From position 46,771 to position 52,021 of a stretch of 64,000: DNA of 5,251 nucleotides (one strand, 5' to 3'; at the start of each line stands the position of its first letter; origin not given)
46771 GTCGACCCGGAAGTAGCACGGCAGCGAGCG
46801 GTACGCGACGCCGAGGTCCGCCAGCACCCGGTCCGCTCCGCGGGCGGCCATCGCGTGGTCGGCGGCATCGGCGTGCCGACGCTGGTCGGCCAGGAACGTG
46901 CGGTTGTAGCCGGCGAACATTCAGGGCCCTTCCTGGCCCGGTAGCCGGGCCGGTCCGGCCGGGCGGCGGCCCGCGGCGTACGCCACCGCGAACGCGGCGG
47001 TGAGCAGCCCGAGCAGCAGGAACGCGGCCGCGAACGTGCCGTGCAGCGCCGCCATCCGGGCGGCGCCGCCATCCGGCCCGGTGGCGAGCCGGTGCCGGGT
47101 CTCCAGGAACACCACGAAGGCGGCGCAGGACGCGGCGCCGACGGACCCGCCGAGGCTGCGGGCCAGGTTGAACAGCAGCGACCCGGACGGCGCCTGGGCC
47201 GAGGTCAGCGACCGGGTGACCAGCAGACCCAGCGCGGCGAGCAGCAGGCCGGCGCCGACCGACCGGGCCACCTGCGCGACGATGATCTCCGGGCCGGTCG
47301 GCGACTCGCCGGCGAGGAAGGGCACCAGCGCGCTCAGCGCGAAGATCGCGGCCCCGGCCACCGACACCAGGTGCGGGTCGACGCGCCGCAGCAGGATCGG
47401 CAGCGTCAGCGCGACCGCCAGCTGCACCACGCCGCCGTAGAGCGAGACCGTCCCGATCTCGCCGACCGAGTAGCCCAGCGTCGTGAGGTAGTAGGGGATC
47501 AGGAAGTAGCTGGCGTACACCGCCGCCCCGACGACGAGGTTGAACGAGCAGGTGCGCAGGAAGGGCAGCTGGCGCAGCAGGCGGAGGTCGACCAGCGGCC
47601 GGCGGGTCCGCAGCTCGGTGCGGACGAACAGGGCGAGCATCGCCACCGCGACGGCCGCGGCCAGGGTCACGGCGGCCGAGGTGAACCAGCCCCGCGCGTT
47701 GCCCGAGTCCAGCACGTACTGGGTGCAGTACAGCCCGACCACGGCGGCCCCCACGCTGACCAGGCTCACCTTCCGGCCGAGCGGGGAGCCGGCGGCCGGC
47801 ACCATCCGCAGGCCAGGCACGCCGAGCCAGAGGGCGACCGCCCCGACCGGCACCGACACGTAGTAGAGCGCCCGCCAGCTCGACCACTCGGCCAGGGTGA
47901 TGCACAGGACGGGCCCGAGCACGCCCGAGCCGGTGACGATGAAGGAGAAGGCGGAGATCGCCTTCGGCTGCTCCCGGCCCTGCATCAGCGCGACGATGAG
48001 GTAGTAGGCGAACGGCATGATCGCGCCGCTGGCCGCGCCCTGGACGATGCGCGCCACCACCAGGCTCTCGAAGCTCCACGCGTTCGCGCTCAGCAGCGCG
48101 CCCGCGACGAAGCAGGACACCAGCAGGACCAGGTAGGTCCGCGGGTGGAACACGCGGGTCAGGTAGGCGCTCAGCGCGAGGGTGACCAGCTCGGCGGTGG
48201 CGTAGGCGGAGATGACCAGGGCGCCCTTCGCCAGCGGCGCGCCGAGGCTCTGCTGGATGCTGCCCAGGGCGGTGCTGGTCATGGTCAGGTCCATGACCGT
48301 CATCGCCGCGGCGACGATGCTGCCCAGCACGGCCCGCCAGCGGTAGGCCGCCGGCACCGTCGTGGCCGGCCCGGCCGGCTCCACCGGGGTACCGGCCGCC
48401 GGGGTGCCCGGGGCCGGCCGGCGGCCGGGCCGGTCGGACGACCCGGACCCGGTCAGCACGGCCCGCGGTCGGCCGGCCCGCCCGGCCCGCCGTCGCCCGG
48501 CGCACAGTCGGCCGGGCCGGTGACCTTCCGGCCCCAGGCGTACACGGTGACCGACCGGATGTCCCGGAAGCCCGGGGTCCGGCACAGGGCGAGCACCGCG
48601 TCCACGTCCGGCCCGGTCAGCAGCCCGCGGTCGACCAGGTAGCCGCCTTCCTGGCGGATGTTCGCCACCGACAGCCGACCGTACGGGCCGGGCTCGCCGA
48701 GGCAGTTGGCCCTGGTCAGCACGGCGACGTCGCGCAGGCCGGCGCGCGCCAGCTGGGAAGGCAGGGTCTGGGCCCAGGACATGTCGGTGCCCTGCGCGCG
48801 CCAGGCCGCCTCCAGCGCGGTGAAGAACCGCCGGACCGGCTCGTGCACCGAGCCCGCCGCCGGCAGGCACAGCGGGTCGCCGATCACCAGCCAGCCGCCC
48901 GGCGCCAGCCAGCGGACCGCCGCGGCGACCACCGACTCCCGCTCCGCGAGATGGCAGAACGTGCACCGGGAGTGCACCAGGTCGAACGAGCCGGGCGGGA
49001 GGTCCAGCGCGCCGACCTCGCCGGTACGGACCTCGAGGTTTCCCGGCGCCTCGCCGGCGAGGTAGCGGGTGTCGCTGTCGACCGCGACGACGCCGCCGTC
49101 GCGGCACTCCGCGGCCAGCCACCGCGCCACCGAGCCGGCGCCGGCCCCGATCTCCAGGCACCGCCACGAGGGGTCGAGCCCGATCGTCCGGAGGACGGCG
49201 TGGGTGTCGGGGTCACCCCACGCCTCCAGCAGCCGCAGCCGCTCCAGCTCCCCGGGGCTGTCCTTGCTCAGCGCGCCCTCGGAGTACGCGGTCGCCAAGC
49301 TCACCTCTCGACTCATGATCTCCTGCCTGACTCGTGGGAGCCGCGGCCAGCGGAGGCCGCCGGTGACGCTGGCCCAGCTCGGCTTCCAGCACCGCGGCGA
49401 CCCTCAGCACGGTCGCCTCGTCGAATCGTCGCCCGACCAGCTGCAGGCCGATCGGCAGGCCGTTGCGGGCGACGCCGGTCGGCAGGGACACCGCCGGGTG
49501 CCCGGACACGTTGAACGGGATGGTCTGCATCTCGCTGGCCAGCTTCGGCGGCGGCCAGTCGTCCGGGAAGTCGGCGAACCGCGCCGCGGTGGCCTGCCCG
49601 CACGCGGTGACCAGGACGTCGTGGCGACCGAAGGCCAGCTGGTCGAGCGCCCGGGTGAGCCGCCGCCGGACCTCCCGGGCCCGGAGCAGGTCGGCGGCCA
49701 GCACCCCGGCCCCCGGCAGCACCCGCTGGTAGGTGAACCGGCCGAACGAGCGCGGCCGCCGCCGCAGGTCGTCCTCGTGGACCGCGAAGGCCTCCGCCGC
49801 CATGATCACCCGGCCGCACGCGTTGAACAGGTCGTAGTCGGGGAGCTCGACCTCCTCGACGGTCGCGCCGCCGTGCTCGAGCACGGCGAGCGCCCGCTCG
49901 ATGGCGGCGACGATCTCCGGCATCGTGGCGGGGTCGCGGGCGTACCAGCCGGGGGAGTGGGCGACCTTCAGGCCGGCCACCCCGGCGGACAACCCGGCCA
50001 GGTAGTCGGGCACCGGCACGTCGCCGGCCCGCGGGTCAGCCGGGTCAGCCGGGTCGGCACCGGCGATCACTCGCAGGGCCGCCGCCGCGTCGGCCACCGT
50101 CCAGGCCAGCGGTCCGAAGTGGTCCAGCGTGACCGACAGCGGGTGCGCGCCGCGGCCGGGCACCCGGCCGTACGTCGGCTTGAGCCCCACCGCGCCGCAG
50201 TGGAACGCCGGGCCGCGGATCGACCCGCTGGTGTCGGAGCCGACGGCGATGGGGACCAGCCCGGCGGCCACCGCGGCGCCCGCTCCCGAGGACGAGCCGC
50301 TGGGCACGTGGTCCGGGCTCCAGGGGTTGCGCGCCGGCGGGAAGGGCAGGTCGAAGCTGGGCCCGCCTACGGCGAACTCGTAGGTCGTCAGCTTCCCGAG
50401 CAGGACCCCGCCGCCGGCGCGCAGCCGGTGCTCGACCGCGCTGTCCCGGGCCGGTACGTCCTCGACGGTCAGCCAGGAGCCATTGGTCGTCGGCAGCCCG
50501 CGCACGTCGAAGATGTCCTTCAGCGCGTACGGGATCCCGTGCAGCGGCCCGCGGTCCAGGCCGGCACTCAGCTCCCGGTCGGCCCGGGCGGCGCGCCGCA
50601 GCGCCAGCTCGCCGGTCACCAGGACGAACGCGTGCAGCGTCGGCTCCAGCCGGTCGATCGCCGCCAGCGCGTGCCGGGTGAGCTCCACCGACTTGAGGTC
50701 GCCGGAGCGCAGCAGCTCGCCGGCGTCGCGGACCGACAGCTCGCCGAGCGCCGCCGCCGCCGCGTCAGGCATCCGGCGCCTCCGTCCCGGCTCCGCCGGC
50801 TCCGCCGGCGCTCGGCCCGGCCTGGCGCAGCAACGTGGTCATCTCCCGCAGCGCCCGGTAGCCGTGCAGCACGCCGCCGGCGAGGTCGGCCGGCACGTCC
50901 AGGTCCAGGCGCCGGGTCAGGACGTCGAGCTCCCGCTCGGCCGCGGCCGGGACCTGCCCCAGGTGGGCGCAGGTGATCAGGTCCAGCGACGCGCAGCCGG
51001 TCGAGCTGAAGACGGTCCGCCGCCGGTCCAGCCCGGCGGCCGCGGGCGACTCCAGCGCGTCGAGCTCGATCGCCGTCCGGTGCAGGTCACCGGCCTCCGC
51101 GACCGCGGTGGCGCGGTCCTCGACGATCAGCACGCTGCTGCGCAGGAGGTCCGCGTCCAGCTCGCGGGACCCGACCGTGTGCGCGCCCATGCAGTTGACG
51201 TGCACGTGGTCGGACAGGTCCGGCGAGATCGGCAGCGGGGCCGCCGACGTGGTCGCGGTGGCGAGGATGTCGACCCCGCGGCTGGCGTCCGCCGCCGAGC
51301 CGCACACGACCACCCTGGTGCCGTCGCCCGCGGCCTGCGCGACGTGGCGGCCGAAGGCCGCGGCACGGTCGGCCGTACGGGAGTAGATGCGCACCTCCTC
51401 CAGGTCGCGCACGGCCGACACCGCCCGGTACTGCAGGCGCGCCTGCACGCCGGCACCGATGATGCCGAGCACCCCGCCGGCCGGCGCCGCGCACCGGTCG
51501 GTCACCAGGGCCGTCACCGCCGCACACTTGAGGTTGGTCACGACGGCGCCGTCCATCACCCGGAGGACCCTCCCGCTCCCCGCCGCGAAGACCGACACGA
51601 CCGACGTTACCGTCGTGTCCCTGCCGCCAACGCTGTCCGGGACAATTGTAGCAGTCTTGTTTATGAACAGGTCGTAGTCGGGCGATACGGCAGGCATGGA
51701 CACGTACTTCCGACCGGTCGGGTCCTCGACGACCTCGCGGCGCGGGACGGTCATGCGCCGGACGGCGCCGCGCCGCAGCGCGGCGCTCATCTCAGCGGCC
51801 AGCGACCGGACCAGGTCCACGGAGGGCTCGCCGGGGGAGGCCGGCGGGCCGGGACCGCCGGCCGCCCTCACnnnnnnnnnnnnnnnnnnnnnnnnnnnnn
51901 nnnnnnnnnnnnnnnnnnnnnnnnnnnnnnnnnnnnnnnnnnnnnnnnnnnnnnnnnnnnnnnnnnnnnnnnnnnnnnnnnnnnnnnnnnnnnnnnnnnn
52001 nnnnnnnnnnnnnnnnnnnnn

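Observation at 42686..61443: Run of 13 tightly packed minus-strand genes for an NRPS/PKS-independent pathway (LeuA paralogue, CoA-ester enzymes, AONS-like, GspS-like ligase) plus a SARP regulator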

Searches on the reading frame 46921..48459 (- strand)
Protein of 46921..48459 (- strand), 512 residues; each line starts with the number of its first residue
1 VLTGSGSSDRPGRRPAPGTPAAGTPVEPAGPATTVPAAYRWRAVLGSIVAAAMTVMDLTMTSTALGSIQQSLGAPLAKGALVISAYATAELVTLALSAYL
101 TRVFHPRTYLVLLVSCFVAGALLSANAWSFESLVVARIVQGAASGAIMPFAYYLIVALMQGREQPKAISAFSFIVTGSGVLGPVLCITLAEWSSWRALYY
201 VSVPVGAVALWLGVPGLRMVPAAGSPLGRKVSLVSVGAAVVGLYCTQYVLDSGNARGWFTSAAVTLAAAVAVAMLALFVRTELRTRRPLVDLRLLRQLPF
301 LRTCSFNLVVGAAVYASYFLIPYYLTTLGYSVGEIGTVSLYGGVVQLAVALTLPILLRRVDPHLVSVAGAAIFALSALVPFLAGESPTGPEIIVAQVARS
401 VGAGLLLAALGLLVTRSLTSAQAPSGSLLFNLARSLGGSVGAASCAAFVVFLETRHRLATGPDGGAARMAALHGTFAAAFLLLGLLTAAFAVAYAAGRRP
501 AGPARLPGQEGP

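Call 6: search_protein_families(library=pfam, proteins=[window:46921-48459:-], max_evalue=0.01)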
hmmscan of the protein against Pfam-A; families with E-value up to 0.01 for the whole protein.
window:46921-48459:- (512 aa): 1 family
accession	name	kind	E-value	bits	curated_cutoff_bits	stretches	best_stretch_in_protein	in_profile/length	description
PF07690.21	MFS_1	-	7.8e-30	104.4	33.4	1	49-442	3-347/347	Major Facilitator Superfamily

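Call 89: search_protein_families(library=ncbifam, proteins=[window:46921-48459:-], max_evalue=0.00001)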
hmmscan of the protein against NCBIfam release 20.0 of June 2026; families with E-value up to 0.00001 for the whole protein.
window:46921-48459:- (512 aa): 20 families
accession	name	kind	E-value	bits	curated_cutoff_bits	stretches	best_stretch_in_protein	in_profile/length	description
TIGR00711.1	efflux_EmrB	subfamily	2.2e-51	175.1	230.2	1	44-444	4-403/485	DHA2 family efflux MFS transporter permease subunit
NF000391.1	EmrB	exception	5.3e-27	94.6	925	1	49-449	18-418/501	multidrug efflux MFS transporter permease subunit EmrB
NF000025.1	MFS_efflux_tcmA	exception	2.2e-15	56.4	999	1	26-390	7-371/538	tetracenomycin C efflux MFS transporter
NF000060.1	MFS_efflux_LmrB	exception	1.1e-14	54.1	800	1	50-447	25-421/479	lincomycin efflux MFS transporter Lmr(B)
NF007799.0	PRK10504.1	subfamily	4.6e-14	52.2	426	1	34-442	3-406/471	multidrug transporter subunit MdtD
NF033896.2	MFS_LfrA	equivalog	1.5e-13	50.3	825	1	33-461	11-437/504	efflux MFS transporter LfrA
TIGR00880.1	2_A_01_02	superfamily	4.6e-13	49.5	131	1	81-209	2-130/141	multidrug resistance protein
NF012180.1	tet_MFS_43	exception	8e-12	44.9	999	1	41-456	20-434/484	tetracycline efflux MFS transporter Tet(43)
NF000009.1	tet_MFS_Tcr3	exception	1.5e-11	43.5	1000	1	41-463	30-456/512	tetracycline efflux MFS transporter Tcr3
NF040895.2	MFS_effux_SdrM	equivalog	2.4e-10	40.1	550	1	44-214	8-177/441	multidrug efflux MFS transporter SdrM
NF000095.1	tet_MFS_OtrB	exception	6.1e-09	35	999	1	27-446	7-434/563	oxytetracycline resistance efflux MFS transporter OtrB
NF011571.1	PRK14995.1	subfamily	6.7e-09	35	701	1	56-297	20-258/493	SmvA family efflux MFS transporter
NF040856.1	FexB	exception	2.7e-08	33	950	1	45-449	19-420/469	chloramphenicol/florfenicol efflux MFS transporter FexB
NF000031.1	MFS_efflux_LmrA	exception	1.6e-07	30.4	850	1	39-444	28-432/484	lincomycin efflux MFS transporter Lmr(A)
NF033135.1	cmx_cmrA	equivalog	5e-07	29.1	400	1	60-210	21-171/374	Cmx/CmrA family chloramphenicol efflux MFS transporter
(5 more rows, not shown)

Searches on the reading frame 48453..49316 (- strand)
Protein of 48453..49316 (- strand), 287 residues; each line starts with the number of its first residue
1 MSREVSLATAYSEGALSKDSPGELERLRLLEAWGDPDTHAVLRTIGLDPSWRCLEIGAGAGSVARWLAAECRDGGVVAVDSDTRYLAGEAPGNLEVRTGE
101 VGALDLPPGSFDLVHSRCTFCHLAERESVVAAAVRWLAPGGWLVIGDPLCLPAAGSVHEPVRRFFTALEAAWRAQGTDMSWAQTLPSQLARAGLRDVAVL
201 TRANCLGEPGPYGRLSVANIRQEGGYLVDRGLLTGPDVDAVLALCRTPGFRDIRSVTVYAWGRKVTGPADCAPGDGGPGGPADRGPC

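Call 5: search_protein_families(library=pfam, proteins=[window:48453-49316:-], max_evalue=0.01)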
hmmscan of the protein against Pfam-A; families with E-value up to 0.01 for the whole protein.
window:48453-49316:- (287 aa): 6 families
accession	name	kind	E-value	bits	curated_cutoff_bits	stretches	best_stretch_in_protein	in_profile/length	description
PF08241.18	Methyltransf_11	-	1.5e-15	58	21.2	1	54-145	1-95/95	Methyltransferase domain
PF08242.18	Methyltransf_12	-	2.1e-12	48.1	30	1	54-143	1-98/98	Methyltransferase domain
PF13649.12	Methyltransf_25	-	2.8e-12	47.6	27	1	54-141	2-97/97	Methyltransferase domain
PF13489.12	Methyltransf_23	-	8.8e-10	39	27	1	47-197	20-162/164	Methyltransferase domain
PF13847.12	Methyltransf_31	-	2e-07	31.2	27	1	52-149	6-113/145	Methyltransferase domain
PF13578.12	Methyltransf_24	-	0.00091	20.5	26.3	1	54-147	1-104/105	Methyltransferase domain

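Call 89: search_protein_families(library=ncbifam, proteins=[window:48453-49316:-], max_evalue=0.00001)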
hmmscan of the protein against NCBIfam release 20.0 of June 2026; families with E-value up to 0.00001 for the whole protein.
window:48453-49316:- (287 aa): 6 families
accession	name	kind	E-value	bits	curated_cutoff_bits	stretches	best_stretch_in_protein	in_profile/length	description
NF045667.1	MTase_DVU1556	equivalog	1.4e-14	54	155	1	38-155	11-128/213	DVU_1556 family methyltransferase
NF043040.1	corrin_prot_MT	hypoth_equivalog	3e-09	36.6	180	1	49-196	41-198/216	corrinoid protein-associated methyltransferase CpaM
NF010703.0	PRK14103.1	equivalog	1.2e-06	28.2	320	1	40-153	20-132/256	trans-aconitate 2-methyltransferase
TIGR02072.1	BioC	equivalog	2.9e-06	27.3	184.95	1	51-145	36-132/244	malonyl-ACP O-methyltransferase BioC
NF041675.1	sarc_dimgly_tmase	equivalog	3.4e-06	27.2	550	1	46-150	63-174/278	sarcosine/dimethylglycine N-methyltransferase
NF041537.1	ArsM_AhpD_UU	exception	3.9e-06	25.9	510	1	53-149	80-184/345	arsenite methyltransferase/AhpD domain selenoprotein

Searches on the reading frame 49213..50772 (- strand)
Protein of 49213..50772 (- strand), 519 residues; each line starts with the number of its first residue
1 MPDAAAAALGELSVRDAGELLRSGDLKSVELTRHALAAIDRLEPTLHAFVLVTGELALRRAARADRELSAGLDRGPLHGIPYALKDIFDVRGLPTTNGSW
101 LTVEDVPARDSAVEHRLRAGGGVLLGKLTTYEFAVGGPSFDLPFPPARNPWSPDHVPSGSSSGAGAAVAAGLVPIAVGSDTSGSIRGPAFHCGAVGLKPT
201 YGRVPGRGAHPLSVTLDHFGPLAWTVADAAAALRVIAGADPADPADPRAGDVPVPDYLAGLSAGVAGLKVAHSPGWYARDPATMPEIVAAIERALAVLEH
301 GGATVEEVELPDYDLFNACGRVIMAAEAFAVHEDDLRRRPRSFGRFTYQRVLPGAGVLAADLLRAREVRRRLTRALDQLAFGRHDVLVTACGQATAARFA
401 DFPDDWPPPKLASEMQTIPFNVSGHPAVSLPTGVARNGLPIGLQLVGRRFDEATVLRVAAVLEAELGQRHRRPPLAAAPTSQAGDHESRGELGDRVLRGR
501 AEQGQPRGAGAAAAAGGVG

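Call 5: search_protein_families(library=pfam, proteins=[window:49213-50772:-], max_evalue=0.01)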
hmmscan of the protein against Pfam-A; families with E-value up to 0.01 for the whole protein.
window:49213-50772:- (519 aa): 1 family
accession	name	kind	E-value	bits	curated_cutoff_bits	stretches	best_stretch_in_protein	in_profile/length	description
PF01425.27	Amidase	-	6.8e-93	312.6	27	1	30-456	1-445/445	Amidase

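Call 9: search_protein_families(library=ncbifam, proteins=[window:49213-50772:-], max_evalue=0.01)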
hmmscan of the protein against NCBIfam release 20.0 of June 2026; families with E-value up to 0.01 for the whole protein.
window:49213-50772:- (519 aa): 26 families (the best 25 are shown)
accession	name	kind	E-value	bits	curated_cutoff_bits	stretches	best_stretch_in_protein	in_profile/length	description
NF004815.0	PRK06169.1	equivalog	2.1e-90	303.6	506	1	10-474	8-467/471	amidase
NF006631.0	PRK09201.1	equivalog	1.5e-89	300.9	461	1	12-465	7-454/466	AtzE family amidohydrolase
TIGR02715.1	amido_AtzE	subfamily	3.1e-87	293.4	425.75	1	19-464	7-446/452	AtzE family amidohydrolase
TIGR00132.1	gatA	equivalog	1.4e-78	264.7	481.1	2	22-330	6-306/466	Asp-tRNA(Asn)/Glu-tRNA(Gln) amidotransferase subunit GatA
NF005565.0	PRK07235.1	subfamily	2.3e-73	247.6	545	2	71-318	82-326/506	amidase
NF004717.0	PRK06061.1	equivalog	5.3e-72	243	498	1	14-477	19-478/483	amidase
NF005687.0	PRK07487.1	subfamily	9.8e-70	235.6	428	1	11-468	7-458/468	amidase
NF005686.0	PRK07486.1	subfamily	1.9e-69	234.7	465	1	12-477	14-484/486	amidase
NF005450.0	PRK07042.1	equivalog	6.5e-69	232.6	458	1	9-474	4-460/464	amidase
NF005460.0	PRK07056.1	subfamily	2.1e-67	228.1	447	1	19-467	15-454/457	amidase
NF006006.0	PRK08137.1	equivalog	1.6e-66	225.2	534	2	9-327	31-353/529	amidase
NF005688.0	PRK07488.1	equivalog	8.5e-66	222.8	532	1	7-470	6-470/474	indoleacetamide hydrolase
NF004816.0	PRK06170.1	equivalog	6.3e-63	213.1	503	1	12-475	12-490/493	amidase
NF004766.0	PRK06102.1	equivalog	4e-62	210.8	559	1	13-466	9-451/455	amidase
NF009119.0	PRK12470.1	equivalog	8.3e-61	206.4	498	1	16-475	13-461/462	amidase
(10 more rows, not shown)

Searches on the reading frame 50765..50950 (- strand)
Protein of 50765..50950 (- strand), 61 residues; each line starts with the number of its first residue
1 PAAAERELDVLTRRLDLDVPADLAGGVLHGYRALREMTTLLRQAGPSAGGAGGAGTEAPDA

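Call 70: search_protein_families(library=pfam, proteins=[window:50765-50950:-], max_evalue=5)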
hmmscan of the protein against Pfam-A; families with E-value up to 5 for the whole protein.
window:50765-50950:- (61 aa): 0 families

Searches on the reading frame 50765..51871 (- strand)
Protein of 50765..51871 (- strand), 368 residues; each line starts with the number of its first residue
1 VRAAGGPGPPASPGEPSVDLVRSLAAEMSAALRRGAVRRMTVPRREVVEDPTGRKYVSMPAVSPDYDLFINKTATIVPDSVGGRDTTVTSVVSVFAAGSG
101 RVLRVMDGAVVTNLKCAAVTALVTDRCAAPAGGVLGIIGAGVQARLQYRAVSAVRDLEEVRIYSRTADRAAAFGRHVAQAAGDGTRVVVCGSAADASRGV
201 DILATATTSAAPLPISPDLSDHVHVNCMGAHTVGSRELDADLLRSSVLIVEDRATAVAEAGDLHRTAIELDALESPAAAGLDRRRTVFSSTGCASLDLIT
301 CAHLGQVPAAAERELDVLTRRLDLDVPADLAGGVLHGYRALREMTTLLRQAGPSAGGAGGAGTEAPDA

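Call 5: search_protein_families(library=pfam, proteins=[window:50765-51871:-], max_evalue=0.01)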
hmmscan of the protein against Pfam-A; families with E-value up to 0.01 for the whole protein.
window:50765-51871:- (368 aa): 2 families
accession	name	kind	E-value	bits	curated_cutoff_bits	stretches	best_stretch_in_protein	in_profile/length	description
PF02423.21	OCD_Mu_crystall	-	3.1e-36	125.4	24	1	23-265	19-260/314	Ornithine cyclodeaminase/mu-crystallin family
PF12897.13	Asp_aminotransf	-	0.0086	15.4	27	0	15-160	157-302/421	Aspartate amino-transferase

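Call 9: search_protein_families(library=ncbifam, proteins=[window:50765-51871:-], max_evalue=0.01)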
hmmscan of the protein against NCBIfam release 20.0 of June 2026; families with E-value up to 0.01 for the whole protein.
window:50765-51871:- (368 aa): 13 families
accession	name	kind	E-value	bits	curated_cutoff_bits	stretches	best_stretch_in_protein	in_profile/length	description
NF005603.0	PRK07340.1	equivalog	2.2e-37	129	266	1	23-303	20-298/307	delta(1)-pyrroline-2-carboxylate reductase family protein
NF006379.0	PRK08618.1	equivalog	4.6e-36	124.8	417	1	26-265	20-259/326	ornithine cyclodeaminase family protein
NF004793.0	PRK06141.1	equivalog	5.5e-32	111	322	1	29-265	19-255/314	bifunctional Delta(1)-pyrroline-2-carboxylate/Delta(1)-piperideine-2-carboxylate reductase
NF045512.1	PyrPipCarbRedLhpI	equivalog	1.5e-27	96.5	400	1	23-302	16-291/298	bifunctional Delta(1)-pyrroline-2-carboxylate/Delta(1)-piperideine-2-carboxylate reductase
TIGR02371.1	ala_DH_arch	equivalog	1.9e-26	93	409.15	1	58-257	54-250/325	alanine dehydrogenase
NF005011.0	PRK06407.1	subfamily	5.9e-25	88.1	337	1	87-301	74-292/302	ornithine cyclodeaminase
NF006141.0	PRK08291.1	equivalog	3.5e-24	85.4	408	1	106-266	106-264/330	cyclodeaminase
TIGR02992.1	ectoine_eutC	equivalog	4.3e-21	75.3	471.65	1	89-270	85-264/326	ectoine utilization protein EutC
NF045643.1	ImmsucRedBhcD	equivalog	7.5e-21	74.8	500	1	87-259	82-250/321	iminosuccinate reductase BhcD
NF005762.1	PRK07589.1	equivalog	1.2e-19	70.4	350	1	85-265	81-259/334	ornithine cyclodeaminase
NF005296.0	PRK06823.1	equivalog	8.3e-18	64.4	438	1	90-265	85-258/315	ornithine cyclodeaminase family protein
TIGR03944.1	dehyd_SbnB_fam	equivalog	7.7e-11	41.6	326.9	1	102-266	101-261/327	2,3-diaminopropionate biosynthesis protein SbnB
NF004848.0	PRK06199.1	subfamily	1.9e-05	23.9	362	1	102-216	125-240/379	tyramine oxidase subunit B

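Call 53: search_solved_structures(query=window:50765-51871:-, max_evalue=0.00001)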
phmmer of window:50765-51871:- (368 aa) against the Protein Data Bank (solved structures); distinct sequences matched with E-value up to 0.00001: 12.
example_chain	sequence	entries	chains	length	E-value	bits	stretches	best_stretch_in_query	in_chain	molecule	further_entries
4bv8_A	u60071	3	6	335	1.5e-29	106.7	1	34-301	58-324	THIOMORPHOLINE-CARBOXYLATE DEHYDROGENASE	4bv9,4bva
2i99_A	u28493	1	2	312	1e-28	103.9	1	40-300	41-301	Mu-crystallin homolog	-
6t3e_A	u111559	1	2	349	1.3e-22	83.9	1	40-264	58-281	DELTA1-pyrroline-2-carboxylate reductase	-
5yu0_A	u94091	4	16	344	7.4e-19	71.5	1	86-317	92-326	Lysine cyclodeaminase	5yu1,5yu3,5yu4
5gzi_B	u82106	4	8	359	9.2e-19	71.2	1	86-317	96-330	Lysine cyclodeaminase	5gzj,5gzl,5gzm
1omo_A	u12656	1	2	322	8.4e-16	61.4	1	87-264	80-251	alanine dehydrogenase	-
1vll_A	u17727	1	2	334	9.4e-16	61.3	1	87-264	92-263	alanine dehydrogenase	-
3hdj_A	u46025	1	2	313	6.4e-13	52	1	90-268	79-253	Probable ornithine cyclodeaminase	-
1u7h_A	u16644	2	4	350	4.3e-12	49.3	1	97-265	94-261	ornithine cyclodeaminase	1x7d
8j1c_A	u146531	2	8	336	1.2e-11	47.8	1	43-262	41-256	Ornithine cyclodeaminase family protein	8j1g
6rqa_A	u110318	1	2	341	1.9e-11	47.2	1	90-267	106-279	iminosuccinate reductase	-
7rbp_A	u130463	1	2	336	9.1e-10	41.6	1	63-264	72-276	Ornithine cyclodeaminase/mu-crystallin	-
